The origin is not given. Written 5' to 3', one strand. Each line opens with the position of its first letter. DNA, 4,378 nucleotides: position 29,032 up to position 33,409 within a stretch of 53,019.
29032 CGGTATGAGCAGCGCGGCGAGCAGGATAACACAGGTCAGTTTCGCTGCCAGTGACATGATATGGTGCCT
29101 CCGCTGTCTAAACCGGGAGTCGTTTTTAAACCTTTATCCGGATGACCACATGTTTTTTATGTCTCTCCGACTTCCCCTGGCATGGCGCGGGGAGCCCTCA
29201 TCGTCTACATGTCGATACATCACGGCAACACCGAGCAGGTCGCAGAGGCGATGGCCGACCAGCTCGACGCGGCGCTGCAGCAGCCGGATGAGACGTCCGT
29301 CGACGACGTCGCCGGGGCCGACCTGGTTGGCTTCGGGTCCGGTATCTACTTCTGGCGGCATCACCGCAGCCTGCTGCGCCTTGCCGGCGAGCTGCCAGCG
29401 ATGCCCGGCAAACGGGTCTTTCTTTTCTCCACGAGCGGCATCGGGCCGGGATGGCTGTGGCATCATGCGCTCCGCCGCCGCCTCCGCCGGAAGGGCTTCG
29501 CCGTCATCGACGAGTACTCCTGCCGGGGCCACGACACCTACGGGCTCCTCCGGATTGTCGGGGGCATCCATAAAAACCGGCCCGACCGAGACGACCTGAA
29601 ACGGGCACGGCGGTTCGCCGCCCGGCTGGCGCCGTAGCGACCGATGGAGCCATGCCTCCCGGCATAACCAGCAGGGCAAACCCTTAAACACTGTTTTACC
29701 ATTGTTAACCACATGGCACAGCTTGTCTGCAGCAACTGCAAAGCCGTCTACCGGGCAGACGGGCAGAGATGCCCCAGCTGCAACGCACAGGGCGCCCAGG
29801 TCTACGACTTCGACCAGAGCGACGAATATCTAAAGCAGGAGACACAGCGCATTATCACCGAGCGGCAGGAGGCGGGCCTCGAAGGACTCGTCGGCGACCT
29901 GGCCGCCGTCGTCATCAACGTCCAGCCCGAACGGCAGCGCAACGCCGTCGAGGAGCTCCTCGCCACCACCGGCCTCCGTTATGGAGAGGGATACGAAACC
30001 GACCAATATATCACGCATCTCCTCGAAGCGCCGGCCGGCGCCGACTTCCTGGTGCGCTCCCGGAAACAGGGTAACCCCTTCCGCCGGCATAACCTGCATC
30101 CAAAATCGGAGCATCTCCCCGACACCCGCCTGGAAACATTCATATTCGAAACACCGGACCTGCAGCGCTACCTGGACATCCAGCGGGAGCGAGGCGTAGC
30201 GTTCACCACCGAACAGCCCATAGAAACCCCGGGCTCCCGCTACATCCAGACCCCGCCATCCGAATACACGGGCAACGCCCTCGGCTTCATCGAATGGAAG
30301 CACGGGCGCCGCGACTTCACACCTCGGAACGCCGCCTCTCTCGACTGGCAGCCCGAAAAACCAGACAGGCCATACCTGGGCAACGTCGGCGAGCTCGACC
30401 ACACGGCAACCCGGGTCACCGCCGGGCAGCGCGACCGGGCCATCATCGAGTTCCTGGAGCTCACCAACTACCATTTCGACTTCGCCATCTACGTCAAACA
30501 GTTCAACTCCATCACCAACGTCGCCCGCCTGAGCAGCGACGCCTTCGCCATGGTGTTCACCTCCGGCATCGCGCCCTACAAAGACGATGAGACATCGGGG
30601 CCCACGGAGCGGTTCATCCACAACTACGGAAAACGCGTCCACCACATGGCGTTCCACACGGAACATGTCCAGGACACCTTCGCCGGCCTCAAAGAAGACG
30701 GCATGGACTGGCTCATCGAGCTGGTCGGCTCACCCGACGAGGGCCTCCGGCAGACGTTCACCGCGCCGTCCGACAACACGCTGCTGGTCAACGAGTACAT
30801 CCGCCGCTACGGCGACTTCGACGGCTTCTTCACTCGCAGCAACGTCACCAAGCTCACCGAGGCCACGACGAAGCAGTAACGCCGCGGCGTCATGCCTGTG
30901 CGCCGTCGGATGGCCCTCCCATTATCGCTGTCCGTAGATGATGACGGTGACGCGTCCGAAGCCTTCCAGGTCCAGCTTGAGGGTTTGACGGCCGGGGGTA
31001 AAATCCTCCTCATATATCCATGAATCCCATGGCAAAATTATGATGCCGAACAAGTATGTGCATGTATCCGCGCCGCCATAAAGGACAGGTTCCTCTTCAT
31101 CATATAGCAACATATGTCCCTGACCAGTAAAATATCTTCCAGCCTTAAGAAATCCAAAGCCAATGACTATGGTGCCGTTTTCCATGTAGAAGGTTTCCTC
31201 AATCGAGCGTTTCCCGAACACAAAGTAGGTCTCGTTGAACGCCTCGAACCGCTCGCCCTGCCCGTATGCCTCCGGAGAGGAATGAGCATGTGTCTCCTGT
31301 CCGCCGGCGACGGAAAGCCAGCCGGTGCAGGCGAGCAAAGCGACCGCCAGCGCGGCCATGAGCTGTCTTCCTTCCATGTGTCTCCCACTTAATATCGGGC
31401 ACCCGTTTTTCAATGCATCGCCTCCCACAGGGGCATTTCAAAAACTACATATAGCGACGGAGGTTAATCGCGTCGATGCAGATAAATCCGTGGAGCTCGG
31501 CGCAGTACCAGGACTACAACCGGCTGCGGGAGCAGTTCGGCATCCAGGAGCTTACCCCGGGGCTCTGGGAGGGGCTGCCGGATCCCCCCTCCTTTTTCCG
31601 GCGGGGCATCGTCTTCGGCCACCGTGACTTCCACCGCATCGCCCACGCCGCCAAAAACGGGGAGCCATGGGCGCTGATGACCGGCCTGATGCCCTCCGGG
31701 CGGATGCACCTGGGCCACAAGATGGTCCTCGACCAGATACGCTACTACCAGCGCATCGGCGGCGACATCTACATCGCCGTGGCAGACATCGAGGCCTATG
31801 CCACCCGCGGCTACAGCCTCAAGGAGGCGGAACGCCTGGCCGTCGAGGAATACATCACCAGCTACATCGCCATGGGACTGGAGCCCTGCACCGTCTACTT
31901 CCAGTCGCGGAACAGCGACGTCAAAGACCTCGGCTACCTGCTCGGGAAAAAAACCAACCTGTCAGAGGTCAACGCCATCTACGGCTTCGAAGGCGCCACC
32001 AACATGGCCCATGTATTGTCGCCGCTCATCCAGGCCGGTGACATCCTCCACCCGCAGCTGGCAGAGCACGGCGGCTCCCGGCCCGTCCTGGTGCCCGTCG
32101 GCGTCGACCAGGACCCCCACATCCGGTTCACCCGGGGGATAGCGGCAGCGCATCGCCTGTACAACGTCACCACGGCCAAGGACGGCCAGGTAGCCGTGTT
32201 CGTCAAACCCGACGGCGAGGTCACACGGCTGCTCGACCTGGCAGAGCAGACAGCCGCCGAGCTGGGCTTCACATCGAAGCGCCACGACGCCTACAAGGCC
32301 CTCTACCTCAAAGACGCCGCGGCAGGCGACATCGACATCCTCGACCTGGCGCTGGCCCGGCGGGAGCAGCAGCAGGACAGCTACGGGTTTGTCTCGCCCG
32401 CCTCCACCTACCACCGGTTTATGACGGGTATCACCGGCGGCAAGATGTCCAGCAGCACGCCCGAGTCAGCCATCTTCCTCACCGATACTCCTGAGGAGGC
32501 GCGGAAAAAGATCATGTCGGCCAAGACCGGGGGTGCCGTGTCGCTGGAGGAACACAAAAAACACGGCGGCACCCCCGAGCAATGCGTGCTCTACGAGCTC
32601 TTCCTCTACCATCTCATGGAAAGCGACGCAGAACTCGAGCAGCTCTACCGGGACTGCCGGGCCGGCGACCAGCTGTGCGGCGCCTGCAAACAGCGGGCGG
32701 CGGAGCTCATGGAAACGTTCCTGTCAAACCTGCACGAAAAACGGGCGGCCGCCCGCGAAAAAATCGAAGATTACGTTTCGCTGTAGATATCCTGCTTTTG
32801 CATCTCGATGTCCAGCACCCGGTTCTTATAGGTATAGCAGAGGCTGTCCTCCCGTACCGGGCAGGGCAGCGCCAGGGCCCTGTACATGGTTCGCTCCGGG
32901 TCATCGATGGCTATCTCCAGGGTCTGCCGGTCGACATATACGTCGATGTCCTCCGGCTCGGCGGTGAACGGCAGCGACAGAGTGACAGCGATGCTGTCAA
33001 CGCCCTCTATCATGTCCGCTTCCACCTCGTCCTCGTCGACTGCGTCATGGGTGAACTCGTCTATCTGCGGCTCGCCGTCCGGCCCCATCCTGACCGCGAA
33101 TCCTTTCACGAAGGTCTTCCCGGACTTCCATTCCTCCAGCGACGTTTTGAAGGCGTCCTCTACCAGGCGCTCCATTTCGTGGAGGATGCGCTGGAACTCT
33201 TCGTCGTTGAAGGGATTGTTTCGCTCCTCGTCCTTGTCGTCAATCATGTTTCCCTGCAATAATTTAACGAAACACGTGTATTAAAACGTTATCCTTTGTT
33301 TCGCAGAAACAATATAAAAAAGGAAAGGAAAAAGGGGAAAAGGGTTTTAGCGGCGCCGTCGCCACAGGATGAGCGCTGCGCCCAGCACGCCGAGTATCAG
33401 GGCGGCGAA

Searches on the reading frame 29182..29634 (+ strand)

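Call 65: search_protein_families(library=pfam, proteins=[window:29182-29634:+], max_evalue=0.0001)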
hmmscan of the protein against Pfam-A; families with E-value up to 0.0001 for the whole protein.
window:29182-29634:+ (151 aa): 2 families
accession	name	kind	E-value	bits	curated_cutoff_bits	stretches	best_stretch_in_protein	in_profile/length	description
PF12724.12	Flavodoxin_5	-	1.7e-10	41.8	27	1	6-87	1-86/145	Flavodoxin domain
PF12641.12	Flavodoxin_3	-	3.7e-06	27.3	27.5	1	6-117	1-112/160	Flavodoxin domain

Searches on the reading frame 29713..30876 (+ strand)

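Call 65: search_protein_families(library=pfam, proteins=[window:29713-30876:+], max_evalue=0.0001)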
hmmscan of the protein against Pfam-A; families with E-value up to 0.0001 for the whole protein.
window:29713-30876:+ (388 aa): 0 families

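Call 68: search_protein_families(library=ncbifam, proteins=[window:29713-30876:+], max_evalue=0.01)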
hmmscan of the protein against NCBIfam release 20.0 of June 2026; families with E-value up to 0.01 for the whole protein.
window:29713-30876:+ (388 aa): 2 families
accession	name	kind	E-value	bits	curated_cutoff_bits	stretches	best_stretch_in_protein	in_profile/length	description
TIGR01263.1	4HPPD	equivalog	7.9e-06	25.6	277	1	149-334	82-264/353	4-hydroxyphenylpyruvate dioxygenase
TIGR03081.1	metmalonyl_epim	equivalog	0.0042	17.6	114.95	0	295-354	59-119/129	methylmalonyl-CoA epimerase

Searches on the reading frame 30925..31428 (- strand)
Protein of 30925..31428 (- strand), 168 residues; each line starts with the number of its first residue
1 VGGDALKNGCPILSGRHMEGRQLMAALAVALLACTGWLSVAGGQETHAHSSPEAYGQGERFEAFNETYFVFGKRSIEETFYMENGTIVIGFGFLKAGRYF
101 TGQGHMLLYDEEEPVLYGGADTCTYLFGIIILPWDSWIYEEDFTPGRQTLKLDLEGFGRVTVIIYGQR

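Call 65: search_protein_families(library=pfam, proteins=[window:30925-31428:-], max_evalue=0.0001)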
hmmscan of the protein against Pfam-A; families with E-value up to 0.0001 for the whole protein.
window:30925-31428:- (168 aa): 0 families

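Call 68: search_protein_families(library=ncbifam, proteins=[window:30925-31428:-], max_evalue=0.01)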
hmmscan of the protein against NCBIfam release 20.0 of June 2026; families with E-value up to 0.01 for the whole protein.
window:30925-31428:- (168 aa): 1 family
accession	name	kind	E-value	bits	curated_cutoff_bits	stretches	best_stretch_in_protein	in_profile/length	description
NF046122.1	morpho_MmpA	equivalog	0.0086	16.2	32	0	16-38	14-36/47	morphogenic membrane protein MmpA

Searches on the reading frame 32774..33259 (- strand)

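Call 65: search_protein_families(library=pfam, proteins=[window:32774-33259:-], max_evalue=0.0001)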
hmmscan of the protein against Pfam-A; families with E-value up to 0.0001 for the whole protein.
window:32774-33259:- (162 aa): 0 families

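Call 68: search_protein_families(library=ncbifam, proteins=[window:32774-33259:-], max_evalue=0.01)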
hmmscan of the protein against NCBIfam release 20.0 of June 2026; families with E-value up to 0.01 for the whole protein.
window:32774-33259:- (162 aa): 1 family
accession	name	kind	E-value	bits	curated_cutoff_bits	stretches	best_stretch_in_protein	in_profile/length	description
NF041800.1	Hsp20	equivalog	1.4e-19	70.2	140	1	20-157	6-151/162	archaeal heat shock protein Hsp20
